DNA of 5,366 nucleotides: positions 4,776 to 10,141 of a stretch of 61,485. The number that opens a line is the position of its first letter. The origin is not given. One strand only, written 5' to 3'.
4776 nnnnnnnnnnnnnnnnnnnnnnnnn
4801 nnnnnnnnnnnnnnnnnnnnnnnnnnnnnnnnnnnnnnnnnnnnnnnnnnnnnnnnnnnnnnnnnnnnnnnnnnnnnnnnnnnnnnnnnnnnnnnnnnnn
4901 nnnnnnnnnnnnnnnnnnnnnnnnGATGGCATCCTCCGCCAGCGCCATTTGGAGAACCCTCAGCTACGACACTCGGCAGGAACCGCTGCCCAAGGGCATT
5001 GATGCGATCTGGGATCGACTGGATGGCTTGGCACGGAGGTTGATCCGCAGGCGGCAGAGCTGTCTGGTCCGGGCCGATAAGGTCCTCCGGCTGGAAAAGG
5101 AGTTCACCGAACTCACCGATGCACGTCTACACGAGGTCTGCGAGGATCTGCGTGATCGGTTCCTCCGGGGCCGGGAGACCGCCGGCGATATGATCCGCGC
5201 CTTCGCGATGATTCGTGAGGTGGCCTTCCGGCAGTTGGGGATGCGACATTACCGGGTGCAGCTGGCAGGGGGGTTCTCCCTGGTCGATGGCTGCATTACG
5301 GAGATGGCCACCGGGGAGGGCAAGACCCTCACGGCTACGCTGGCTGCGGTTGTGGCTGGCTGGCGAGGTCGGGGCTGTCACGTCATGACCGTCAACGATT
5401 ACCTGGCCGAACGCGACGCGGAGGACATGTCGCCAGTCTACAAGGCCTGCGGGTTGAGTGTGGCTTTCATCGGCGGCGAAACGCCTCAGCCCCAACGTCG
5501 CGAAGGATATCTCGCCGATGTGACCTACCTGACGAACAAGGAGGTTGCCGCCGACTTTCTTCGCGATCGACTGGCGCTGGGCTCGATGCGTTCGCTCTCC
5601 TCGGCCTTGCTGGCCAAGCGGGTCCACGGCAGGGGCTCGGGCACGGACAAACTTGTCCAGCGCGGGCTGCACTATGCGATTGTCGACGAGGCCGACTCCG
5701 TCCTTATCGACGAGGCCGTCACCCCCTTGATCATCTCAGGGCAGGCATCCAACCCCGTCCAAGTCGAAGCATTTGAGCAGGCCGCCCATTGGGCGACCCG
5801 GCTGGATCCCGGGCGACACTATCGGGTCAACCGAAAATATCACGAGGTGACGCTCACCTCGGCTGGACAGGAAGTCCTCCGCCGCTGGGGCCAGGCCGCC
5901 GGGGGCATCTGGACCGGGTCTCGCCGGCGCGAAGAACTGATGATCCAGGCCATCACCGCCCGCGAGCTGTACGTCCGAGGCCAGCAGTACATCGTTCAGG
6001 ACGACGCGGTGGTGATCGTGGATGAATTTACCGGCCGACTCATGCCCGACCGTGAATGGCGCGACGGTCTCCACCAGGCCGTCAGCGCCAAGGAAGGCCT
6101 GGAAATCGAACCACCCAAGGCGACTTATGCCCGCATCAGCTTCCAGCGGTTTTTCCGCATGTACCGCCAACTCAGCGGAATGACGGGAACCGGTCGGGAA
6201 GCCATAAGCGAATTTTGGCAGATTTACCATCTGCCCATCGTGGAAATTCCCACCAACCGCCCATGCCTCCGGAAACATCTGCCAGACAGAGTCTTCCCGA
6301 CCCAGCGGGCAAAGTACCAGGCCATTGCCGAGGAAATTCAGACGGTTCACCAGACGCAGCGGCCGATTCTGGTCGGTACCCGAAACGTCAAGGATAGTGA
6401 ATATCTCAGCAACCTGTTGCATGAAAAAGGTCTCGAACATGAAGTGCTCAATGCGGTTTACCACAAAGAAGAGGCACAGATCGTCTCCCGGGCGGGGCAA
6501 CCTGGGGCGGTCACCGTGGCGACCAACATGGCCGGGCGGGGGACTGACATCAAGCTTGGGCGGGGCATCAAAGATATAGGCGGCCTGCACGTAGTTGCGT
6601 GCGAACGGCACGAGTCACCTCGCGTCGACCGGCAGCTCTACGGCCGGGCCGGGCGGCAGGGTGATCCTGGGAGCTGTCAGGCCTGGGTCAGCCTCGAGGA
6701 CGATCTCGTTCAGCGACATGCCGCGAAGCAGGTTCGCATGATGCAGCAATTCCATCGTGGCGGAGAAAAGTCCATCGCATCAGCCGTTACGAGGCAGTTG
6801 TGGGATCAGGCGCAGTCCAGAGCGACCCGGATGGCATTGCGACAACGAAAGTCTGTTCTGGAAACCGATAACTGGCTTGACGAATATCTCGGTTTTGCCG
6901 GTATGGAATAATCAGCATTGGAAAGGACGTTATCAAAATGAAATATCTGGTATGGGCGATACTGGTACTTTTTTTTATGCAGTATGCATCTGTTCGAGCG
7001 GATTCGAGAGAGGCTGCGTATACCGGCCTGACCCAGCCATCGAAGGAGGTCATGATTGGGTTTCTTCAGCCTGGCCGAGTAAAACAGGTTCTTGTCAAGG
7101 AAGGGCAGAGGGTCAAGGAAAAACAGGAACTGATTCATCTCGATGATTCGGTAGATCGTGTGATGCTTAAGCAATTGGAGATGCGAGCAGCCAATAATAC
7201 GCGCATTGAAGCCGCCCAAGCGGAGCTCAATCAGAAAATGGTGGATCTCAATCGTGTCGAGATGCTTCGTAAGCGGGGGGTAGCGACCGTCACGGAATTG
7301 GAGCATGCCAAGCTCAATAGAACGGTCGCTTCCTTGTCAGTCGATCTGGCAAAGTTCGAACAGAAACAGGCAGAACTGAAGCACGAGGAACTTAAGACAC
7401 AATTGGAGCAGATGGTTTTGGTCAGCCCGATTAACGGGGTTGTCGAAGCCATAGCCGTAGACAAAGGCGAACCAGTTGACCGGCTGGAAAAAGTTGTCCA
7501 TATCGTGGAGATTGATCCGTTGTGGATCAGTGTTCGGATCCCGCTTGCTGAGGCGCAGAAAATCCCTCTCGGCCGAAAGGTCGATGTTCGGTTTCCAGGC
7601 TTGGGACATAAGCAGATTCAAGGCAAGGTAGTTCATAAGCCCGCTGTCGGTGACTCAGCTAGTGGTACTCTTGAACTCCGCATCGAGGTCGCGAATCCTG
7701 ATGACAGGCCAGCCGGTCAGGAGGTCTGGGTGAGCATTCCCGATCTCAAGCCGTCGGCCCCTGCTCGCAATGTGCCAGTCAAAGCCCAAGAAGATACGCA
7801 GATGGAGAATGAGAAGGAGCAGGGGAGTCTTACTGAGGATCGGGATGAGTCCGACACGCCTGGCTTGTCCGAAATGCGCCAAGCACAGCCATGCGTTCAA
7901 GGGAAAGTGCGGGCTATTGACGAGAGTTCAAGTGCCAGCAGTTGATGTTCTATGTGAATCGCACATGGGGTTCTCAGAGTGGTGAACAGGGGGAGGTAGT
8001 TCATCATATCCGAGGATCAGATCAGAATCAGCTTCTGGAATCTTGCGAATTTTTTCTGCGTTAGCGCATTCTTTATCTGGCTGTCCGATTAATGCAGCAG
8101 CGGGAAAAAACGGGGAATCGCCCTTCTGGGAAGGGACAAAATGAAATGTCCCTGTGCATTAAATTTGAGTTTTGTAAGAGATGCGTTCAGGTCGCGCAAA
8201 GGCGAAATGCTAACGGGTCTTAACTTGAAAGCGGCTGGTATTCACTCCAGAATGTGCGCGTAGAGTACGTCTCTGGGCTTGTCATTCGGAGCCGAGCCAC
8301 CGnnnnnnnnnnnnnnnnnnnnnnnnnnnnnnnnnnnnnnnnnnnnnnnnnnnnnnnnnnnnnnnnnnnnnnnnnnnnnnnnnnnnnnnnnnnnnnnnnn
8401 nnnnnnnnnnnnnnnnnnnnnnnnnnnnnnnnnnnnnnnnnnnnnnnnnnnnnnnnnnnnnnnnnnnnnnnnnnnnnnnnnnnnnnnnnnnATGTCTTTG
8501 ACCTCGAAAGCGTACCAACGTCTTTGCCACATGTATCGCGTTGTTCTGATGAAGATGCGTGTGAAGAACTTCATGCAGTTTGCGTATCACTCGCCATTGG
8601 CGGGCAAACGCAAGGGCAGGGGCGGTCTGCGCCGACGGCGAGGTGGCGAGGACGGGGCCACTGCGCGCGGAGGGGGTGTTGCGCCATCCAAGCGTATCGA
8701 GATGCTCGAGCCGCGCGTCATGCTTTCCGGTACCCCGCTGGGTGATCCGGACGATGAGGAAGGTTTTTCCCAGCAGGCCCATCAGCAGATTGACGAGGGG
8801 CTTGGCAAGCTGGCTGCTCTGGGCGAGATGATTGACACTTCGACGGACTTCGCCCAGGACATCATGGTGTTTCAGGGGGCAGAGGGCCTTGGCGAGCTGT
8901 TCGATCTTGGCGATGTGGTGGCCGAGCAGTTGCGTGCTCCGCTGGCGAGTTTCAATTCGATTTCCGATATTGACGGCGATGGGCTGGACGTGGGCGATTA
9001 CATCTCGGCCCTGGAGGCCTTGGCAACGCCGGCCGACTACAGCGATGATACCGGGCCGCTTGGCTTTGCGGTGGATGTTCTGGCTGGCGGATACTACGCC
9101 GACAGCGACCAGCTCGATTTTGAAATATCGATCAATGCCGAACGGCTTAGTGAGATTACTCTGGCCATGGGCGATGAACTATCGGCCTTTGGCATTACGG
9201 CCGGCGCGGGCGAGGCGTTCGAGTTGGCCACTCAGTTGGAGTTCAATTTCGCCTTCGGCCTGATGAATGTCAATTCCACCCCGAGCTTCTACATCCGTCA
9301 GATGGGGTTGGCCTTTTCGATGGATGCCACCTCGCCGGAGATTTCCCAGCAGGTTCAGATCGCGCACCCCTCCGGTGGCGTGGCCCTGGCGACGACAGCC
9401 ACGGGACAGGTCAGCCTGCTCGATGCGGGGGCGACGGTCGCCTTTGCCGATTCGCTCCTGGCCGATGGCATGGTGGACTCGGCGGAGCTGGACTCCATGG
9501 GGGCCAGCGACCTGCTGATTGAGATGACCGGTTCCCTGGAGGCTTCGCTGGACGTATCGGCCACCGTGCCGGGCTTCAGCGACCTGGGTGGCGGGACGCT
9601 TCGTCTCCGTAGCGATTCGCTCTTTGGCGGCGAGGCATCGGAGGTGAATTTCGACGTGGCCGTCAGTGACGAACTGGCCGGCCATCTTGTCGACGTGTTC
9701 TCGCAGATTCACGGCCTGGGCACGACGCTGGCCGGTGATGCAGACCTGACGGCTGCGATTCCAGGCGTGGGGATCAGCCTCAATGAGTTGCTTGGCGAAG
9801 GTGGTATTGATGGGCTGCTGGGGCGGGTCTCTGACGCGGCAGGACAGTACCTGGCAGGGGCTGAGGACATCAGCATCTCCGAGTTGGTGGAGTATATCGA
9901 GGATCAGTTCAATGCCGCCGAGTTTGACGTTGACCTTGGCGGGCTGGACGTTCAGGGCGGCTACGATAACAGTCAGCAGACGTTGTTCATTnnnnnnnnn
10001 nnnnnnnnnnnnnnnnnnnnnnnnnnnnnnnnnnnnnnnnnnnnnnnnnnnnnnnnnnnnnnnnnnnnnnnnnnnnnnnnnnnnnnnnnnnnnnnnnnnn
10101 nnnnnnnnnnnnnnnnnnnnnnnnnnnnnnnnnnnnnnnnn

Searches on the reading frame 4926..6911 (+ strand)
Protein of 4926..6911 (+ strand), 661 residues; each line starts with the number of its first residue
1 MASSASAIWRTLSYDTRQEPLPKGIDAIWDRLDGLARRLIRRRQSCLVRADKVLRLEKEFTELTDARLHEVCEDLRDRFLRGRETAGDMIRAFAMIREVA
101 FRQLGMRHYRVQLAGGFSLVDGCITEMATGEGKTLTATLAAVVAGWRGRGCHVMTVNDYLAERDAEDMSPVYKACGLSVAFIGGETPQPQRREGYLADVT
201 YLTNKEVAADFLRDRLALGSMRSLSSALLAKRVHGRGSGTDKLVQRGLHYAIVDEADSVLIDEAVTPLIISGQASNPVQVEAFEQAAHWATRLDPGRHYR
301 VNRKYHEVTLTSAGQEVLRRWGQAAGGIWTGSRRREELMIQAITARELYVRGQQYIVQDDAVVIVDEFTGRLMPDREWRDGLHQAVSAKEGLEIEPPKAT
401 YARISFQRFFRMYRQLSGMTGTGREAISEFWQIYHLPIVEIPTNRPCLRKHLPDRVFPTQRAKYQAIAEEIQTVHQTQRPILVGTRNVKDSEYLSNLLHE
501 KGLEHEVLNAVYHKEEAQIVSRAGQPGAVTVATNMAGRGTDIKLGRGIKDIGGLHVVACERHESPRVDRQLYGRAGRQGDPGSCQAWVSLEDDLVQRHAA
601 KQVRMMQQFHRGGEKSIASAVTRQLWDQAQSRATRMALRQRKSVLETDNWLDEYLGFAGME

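Call 8: search_protein_families(library=pfam, proteins=[window:4926-6911:+], max_evalue=0.001)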
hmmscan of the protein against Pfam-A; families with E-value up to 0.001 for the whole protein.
window:4926-6911:+ (661 aa): 5 families
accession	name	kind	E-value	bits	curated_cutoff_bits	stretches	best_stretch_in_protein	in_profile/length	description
PF07517.20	SecA_DEAD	-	2.6e-99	332.6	24.6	1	44-431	14-290/290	SecA DEAD-like domain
PF21090.3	P-loop_SecA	-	1.6e-61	207.9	27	2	446-546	1-101/205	SecA P-loop domain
PF01043.26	SecA_PP_bind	-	5.3e-26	91.8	23.5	1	280-386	3-109/110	SecA preprotein cross-linking domain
PF00270.35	DEAD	-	0.00014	22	26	1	123-259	17-129/167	DEAD/DEAH box helicase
PF00271.37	Helicase_C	-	0.00025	21.7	23.5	0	463-579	2-110/110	Helicase conserved C-terminal domain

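Call 18: find_encoding_contigs(protein=window:4926-6908:+, flank=10000, max_places=6)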
Protein window:4926-6908:+ (661 aa): 6 contigs read that carry it; 4 places shown.
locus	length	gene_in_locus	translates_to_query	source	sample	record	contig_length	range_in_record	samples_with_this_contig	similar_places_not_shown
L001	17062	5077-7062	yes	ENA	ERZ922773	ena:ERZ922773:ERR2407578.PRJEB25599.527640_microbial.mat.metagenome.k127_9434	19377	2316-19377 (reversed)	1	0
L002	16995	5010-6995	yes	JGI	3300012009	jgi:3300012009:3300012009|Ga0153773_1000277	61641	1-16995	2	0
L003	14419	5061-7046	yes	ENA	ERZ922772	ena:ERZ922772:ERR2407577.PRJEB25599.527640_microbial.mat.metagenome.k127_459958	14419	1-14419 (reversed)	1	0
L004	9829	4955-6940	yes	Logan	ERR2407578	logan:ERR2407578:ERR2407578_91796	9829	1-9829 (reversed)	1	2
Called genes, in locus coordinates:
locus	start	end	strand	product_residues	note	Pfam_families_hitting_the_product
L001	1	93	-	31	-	?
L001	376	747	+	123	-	PF11950:DUF3467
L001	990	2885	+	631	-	PF13185:GAF_2 (faint), PF25954:Beta-barrel_RND_2 (faint), PF01590:GAF, PF25973:BSH_CzcB (faint)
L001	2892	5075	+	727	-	-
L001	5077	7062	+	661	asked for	PF07517:SecA_DEAD, PF01043:SecA_PP_bind, PF21090:P-loop_SecA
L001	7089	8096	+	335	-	PF00364:Biotin_lipoyl (faint), PF25984:BSH_YknX (weak), PF25954:Beta-barrel_RND_2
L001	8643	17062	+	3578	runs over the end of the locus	?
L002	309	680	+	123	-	PF11950:DUF3467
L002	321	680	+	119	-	PF11950:DUF3467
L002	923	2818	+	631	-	PF13185:GAF_2 (faint), PF25954:Beta-barrel_RND_2 (faint), PF01590:GAF, PF25973:BSH_CzcB (faint)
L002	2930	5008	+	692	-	-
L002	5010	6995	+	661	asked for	PF07517:SecA_DEAD, PF01043:SecA_PP_bind, PF21090:P-loop_SecA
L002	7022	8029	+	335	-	PF00364:Biotin_lipoyl (faint), PF25984:BSH_YknX (weak), PF25954:Beta-barrel_RND_2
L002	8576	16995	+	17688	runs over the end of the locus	?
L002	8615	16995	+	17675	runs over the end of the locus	?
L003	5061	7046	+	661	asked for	PF07517:SecA_DEAD, PF01043:SecA_PP_bind, PF21090:P-loop_SecA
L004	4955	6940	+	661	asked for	PF07517:SecA_DEAD, PF01043:SecA_PP_bind, PF21090:P-loop_SecA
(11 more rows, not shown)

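Call 22: search_protein_families(library=ncbifam, proteins=[window:4926-6911:+], max_evalue=0.01)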
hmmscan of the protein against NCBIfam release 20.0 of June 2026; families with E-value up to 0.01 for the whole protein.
window:4926-6911:+ (661 aa): 12 families
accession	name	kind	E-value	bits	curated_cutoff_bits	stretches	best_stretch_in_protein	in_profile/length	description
NF009538.1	PRK12904.1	equivalog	3.3e-195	650.7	814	2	47-545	18-491/814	preprotein translocase subunit SecA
TIGR00963.1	secA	equivalog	2.7e-190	634.5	800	2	55-545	3-473/787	preprotein translocase subunit SecA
NF006630.0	PRK09200.1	subfamily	1.3e-186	622.1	862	1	50-652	21-606/789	preprotein translocase subunit SecA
TIGR04397.1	SecA2_Bac_anthr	exception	3e-169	564.7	1085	1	44-653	14-602/774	accessory Sec system translocase SecA2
NF009536.0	PRK12901.1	equivalog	2.2e-164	549.2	1493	2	339-652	494-808/1118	preprotein translocase subunit SecA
TIGR03714.1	secA2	equivalog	1.4e-156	522.8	930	1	51-650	14-601/762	accessory Sec system translocase SecA2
TIGR04221.1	SecA2_Mycobac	equivalog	4.7e-137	458.3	725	1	53-631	27-582/762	accessory Sec system translocase SecA2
NF012136.0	SecA2_Lm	equivalog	6.8e-129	431.1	1100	1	50-652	18-601/776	accessory Sec system translocase SecA2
NF008163.0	PRK10917.1-1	equivalog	0.0024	16.2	796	1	129-193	298-362/692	ATP-dependent DNA helicase RecG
NF008166.0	PRK10917.1-4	equivalog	0.004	15.3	864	1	129-193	306-370/705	ATP-dependent DNA helicase RecG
TIGR00643.1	recG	equivalog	0.005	15.6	659.4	1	130-193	266-329/629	ATP-dependent DNA helicase RecG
NF008168.0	PRK10917.2-2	equivalog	0.0069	14.7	718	0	130-193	396-459/795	ATP-dependent DNA helicase RecG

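Call 63: list_cluster_members(proteins=[P0241, window:4926-6908:+, window:6938-7942:+])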
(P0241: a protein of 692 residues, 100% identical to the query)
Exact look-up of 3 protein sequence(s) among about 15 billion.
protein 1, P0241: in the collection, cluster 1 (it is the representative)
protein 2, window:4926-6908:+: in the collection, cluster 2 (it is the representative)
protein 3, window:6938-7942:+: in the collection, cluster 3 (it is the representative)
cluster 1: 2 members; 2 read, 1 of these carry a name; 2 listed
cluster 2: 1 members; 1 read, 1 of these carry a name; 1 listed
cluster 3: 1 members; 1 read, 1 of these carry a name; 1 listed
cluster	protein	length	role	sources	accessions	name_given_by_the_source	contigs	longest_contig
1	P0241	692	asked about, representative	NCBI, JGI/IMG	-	putative peptide zinc metalloprotease protein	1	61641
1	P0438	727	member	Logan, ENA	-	-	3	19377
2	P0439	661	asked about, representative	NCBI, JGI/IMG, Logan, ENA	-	preprotein translocase subunit SecA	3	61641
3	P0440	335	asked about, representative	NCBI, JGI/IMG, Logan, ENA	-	RND family efflux transporter MFP subunit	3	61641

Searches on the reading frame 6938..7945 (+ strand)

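Call 8: search_protein_families(library=pfam, proteins=[window:6938-7945:+], max_evalue=0.001)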
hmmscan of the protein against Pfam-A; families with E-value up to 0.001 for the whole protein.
window:6938-7945:+ (335 aa): 4 families
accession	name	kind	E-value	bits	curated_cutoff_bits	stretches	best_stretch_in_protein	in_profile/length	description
PF16576.10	HlyD_D23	-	3.6e-17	62.8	30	1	45-256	27-206/214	Barrel-sandwich domain of CusB or HlyD membrane-fusion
PF13437.12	HlyD_3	-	2.2e-13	51.3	22.2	1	160-257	1-99/106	HlyD family secretion protein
PF00364.28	Biotin_lipoyl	-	2e-05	24.7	22.1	0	158-182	42-66/73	Biotin-requiring enzyme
PF13533.13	Biotin_lipoyl_2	-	0.00048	20.4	29.8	1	44-61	7-24/32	Biotin-lipoyl like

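Call 22: search_protein_families(library=ncbifam, proteins=[window:6938-7945:+], max_evalue=0.01)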
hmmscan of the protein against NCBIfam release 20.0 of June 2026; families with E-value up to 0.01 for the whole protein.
window:6938-7945:+ (335 aa): 15 families
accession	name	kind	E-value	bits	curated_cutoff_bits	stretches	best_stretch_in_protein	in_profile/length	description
TIGR01730.1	RND_mfp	subfamily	1.3e-34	119.6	94.9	1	20-283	9-259/322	efflux RND transporter periplasmic adaptor subunit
TIGR00999.1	8a0102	subfamily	2.1e-14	53.3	319.3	1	56-287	1-221/271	CzcB/NccB family metal efflux transporter periplasmic adaptor subunit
NF002939.0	PRK03598.1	equivalog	2.3e-12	46.7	393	2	138-231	184-277/332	secretion protein HlyD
TIGR00998.1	8a0101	subfamily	2.7e-12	46.3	390.8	1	85-232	112-279/334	EmrA/EmrK family multidrug efflux transporter periplasmic adaptor subunit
NF007303.0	PRK09783.1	subfamily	9.7e-10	37.4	390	1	158-289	214-344/414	copper/silver efflux system membrane fusion protein CusB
TIGR01843.1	type_I_hlyD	subfamily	4.7e-09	35.7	208.65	1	33-153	39-161/422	HlyD family type I secretion periplasmic adaptor subunit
TIGR02971.1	heterocyst_DevB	subfamily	5.1e-09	36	129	2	121-231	167-275/327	ABC exporter membrane fusion protein, DevB family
NF008606.0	PRK11578.1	equivalog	1.2e-07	31.2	342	1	29-221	53-247/371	macrolide transporter subunit MacA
NF007785.0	PRK10476.1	equivalog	2e-07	30.1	376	1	127-231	179-281/347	multidrug transporter subunit MdtN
NF007850.1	PRK10559.1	equivalog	7.2e-07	28.6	400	1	45-236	48-224/303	p-hydroxybenzoic acid efflux pump subunit AaeA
NF008589.1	PRK11556.1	equivalog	7e-05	21.9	391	1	49-214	96-250/392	MdtA/MuxA family multidrug efflux RND transporter periplasmic adaptor subunit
NF011715.0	PRK15136.1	equivalog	7.3e-05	21.6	563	0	69-217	109-274/390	multidrug efflux MFS transporter periplasmic adaptor subunit EmrA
NF004173.0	PRK05641.1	equivalog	0.00029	21.4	199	0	37-68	84-115/153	putative acetyl-CoA carboxylase biotin carboxyl carrier protein subunit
NF005117.0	PRK06549.1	equivalog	0.0019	18.8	159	0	42-69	66-93/130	acetyl-CoA carboxylase biotin carboxyl carrier protein subunit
NF005239.0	PRK06748.1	subfamily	0.0032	17.6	111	0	160-194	7-41/84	hypothetical protein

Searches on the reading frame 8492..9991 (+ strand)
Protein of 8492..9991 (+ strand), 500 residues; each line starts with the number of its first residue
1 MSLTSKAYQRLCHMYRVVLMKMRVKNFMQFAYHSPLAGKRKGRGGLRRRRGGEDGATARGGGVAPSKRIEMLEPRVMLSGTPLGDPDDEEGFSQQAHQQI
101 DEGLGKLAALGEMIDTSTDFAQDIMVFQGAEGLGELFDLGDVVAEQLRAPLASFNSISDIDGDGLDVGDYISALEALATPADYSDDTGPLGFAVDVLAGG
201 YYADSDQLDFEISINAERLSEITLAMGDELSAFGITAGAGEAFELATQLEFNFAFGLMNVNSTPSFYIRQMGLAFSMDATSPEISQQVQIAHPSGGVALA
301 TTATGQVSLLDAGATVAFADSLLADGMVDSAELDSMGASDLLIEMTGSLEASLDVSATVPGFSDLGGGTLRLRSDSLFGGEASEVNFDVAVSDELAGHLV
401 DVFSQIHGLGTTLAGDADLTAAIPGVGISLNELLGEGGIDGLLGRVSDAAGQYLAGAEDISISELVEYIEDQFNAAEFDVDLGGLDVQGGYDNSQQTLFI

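Call 22: search_protein_families(library=ncbifam, proteins=[window:8492-9991:+], max_evalue=0.01)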
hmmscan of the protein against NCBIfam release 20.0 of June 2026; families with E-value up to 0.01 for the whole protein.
window:8492-9991:+ (500 aa): 1 family
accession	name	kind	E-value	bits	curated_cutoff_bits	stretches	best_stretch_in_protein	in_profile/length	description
NF012209.1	LEPR-8K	domain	0.00022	20.7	17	1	68-84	2-18/24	LEPR-XLL domain-containing protein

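Call 34: search_protein_families(library=pfam, proteins=[window:8492-9691:+], max_evalue=1)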
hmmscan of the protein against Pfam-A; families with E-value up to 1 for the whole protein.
window:8492-9691:+ (400 aa): 0 families
